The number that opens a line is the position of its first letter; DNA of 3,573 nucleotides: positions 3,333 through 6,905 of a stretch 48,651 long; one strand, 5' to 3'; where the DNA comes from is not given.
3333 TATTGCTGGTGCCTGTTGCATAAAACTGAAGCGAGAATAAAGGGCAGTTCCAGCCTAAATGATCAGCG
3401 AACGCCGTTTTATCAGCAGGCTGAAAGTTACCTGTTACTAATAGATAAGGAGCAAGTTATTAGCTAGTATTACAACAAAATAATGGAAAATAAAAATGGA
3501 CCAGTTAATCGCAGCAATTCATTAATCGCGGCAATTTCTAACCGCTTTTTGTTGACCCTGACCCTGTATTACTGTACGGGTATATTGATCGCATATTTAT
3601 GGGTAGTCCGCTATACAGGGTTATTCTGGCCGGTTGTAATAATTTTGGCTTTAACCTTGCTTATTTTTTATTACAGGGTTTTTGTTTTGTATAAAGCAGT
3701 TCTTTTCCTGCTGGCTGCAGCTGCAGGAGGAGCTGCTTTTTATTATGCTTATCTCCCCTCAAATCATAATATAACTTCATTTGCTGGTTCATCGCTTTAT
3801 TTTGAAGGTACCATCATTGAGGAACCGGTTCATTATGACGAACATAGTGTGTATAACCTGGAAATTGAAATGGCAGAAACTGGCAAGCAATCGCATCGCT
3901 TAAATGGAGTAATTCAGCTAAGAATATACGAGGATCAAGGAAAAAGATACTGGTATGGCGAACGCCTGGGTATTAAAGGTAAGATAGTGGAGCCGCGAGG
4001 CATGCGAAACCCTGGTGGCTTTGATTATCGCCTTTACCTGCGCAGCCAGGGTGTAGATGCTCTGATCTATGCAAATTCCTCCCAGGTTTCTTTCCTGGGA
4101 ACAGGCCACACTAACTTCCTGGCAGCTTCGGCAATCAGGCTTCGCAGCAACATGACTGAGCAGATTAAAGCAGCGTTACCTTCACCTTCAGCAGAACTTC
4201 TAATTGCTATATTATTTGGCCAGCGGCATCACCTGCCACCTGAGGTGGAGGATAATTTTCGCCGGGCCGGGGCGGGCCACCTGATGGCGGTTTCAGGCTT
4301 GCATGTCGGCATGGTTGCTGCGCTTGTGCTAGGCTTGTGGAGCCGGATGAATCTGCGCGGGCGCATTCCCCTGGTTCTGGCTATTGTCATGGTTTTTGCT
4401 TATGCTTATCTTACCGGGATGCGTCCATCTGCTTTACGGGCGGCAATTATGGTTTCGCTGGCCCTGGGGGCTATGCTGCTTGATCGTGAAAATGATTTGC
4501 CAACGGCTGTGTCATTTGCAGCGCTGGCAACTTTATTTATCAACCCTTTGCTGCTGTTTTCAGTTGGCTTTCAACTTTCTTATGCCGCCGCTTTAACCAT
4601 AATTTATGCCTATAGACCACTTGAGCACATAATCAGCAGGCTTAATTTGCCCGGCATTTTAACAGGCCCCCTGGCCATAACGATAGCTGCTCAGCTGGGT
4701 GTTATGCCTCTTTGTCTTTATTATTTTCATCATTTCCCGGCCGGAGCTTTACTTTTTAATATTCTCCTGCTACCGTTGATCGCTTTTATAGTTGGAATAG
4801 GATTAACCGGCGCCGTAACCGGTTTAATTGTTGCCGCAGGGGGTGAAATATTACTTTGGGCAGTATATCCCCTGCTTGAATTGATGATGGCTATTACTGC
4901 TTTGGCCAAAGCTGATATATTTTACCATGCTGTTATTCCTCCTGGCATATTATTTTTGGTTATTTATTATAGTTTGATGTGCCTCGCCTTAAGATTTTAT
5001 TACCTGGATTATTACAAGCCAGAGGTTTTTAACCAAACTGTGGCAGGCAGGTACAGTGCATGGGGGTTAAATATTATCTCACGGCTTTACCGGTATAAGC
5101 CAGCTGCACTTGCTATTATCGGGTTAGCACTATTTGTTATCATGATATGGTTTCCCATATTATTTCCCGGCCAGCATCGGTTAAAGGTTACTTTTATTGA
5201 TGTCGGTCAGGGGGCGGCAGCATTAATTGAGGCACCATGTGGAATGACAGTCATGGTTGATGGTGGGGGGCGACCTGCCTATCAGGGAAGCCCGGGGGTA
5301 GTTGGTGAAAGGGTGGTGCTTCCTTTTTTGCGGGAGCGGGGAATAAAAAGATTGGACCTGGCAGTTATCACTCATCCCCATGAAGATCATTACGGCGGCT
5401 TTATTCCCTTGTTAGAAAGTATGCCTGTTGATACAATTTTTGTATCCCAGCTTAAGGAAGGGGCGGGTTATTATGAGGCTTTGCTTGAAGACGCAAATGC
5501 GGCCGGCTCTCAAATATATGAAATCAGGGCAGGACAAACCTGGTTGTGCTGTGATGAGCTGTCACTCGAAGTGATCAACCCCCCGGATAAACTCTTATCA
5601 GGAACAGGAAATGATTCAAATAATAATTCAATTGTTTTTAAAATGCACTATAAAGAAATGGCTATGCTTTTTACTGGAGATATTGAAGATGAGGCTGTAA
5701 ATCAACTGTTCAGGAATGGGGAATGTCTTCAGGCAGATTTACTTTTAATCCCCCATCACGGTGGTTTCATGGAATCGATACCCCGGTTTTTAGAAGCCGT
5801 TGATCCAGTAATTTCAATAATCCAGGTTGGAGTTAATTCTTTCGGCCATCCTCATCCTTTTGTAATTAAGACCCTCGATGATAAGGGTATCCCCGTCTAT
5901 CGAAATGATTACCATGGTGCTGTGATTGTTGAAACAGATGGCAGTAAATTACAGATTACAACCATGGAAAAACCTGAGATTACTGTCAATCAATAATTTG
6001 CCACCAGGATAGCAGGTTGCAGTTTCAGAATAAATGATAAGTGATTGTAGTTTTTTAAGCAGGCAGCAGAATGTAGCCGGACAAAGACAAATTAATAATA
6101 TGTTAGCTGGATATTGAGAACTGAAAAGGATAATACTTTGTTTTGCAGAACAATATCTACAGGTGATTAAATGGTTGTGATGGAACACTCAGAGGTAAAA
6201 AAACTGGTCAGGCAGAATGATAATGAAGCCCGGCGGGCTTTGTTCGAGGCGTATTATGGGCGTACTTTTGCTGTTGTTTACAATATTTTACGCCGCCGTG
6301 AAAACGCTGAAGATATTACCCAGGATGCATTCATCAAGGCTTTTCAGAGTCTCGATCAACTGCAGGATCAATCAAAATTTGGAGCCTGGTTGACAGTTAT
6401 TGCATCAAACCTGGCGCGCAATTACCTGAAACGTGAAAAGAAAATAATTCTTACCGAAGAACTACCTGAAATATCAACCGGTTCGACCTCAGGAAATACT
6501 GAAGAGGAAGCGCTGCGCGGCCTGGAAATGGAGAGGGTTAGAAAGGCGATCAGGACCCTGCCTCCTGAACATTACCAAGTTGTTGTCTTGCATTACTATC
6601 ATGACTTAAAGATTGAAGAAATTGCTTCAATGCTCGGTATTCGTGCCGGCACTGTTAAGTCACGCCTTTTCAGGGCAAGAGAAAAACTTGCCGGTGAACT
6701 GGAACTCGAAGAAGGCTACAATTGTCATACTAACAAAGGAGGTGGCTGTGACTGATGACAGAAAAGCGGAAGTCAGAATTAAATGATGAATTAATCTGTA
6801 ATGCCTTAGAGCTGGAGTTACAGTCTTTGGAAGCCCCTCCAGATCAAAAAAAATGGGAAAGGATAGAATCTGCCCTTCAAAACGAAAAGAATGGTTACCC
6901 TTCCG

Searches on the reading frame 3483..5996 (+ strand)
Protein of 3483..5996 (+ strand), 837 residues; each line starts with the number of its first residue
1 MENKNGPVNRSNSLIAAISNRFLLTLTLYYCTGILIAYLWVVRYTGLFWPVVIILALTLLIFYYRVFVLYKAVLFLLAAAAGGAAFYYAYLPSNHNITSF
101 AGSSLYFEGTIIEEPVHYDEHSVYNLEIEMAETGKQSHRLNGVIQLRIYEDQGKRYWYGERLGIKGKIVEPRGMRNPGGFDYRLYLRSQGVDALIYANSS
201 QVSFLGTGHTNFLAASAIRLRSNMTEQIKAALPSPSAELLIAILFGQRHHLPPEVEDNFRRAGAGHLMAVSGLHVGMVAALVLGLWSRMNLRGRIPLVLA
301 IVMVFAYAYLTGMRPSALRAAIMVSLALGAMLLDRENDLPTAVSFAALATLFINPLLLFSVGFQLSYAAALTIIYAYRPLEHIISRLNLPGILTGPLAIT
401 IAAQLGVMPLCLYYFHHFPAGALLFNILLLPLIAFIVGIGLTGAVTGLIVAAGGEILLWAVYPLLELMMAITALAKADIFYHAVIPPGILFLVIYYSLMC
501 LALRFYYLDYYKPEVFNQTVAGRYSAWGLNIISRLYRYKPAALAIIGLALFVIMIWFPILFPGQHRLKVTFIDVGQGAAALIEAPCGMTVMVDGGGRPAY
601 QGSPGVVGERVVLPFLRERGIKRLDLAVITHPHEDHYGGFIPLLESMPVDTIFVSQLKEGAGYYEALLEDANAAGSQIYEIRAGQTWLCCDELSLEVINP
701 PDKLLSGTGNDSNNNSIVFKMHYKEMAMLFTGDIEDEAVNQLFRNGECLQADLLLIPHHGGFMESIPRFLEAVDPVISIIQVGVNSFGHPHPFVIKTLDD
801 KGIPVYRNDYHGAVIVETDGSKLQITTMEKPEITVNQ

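Call 21: search_protein_families(library=ncbifam, max_evalue=1e-10, proteins=[window:3483-5996:+])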
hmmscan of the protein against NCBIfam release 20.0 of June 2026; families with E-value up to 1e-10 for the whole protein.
window:3483-5996:+ (837 aa): 5 families
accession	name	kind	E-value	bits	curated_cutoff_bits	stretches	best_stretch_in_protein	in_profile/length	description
TIGR00361.1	ComEC_Rec2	equivalog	2.8e-82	276.9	190.05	1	157-812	60-663/663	DNA internalization-related competence protein ComEC/Rec2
NF008580.0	PRK11539.1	equivalog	3.2e-54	184.5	969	2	458-813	398-723/758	ComEC family protein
TIGR00360.1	ComEC_N-term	subfamily_domain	2.6e-30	105.9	36.5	1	266-437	3-168/171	ComEC/Rec2-related protein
NF045979.1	ComEC_MAG0480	equivalog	1.3e-19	70.4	150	1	238-436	197-389/461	MAG0480 family ComEC-like protein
NF049846.1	blaAHM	exception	2.8e-18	65.9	590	1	567-825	63-302/304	AHM family subclass B3-like metallo-beta-lactamase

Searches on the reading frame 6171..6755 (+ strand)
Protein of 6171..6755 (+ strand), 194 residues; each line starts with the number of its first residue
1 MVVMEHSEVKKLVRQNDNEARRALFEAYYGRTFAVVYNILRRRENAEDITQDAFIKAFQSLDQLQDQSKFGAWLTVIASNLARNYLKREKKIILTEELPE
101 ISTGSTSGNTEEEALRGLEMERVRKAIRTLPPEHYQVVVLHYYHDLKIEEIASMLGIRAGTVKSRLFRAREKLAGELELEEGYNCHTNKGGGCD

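Call 21: search_protein_families(library=ncbifam, max_evalue=1e-10, proteins=[window:6171-6755:+])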
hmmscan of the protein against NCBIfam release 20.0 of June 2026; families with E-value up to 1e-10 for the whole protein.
window:6171-6755:+ (194 aa): 61 families (the best 25 are shown)
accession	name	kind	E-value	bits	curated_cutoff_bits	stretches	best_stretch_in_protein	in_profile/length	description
NF006930.0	PRK09415.1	subfamily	8.6e-34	116.9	198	1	5-178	2-176/179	RNA polymerase factor sigma C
TIGR02937.1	sigma70-ECF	superfamily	1.8e-33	115.5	42.9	1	19-175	1-163/165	sigma-70 family RNA polymerase sigma factor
NF007223.0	PRK09641.1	equivalog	2.6e-31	108.9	209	1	8-177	8-184/187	RNA polymerase sigma factor SigW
NF009171.0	PRK12518.1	equivalog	1e-30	107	208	1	12-174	20-181/191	RNA polymerase sigma factor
NF007216.0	PRK09638.1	equivalog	1.2e-30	106.7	194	1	12-179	11-176/180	RNA polymerase sigma factor SigY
NF008888.0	PRK11922.1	equivalog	6.4e-30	104.5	204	1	4-178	15-197/231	RNA polymerase sigma factor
TIGR02983.1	SigE-fam_strep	subfamily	2e-29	102.6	141.55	1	17-179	4-160/162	SigE family RNA polymerase sigma factor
TIGR02954.1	Sig70_famx3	hypoth_equivalog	2.5e-28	99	188.5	1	9-178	6-168/170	RNA polymerase sigma-70 factor, TIGR02954 family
TIGR02985.1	Sig70_bacteroi1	subfamily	3.2e-28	99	126.4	1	22-176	4-161/162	RNA polymerase sigma-70 factor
TIGR02948.1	SigW_bacill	equivalog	6.2e-28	98.1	243.1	1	6-175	6-182/187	RNA polymerase sigma factor SigW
NF058625.1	sigma_PG0214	equivalog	2e-27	95.9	130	1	29-182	14-166/170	GFO_1088 family ECF-type sigma factor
TIGR02952.1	Sig70_famx2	equivalog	2.7e-26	92.5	206.45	1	13-175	5-168/170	ECF subfamily RNA polymerase sigma factor, BldN family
NF008891.0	PRK11924.1-5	subfamily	5.9e-26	91.6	259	1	24-183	8-169/171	RNA polymerase sigma factor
NF004113.0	PRK05602.1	equivalog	7e-26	91.1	208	1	11-181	37-205/211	RNA polymerase sigma factor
NF009168.0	PRK12515.1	subfamily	1.8e-25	89.6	236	1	13-178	16-180/189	RNA polymerase sigma factor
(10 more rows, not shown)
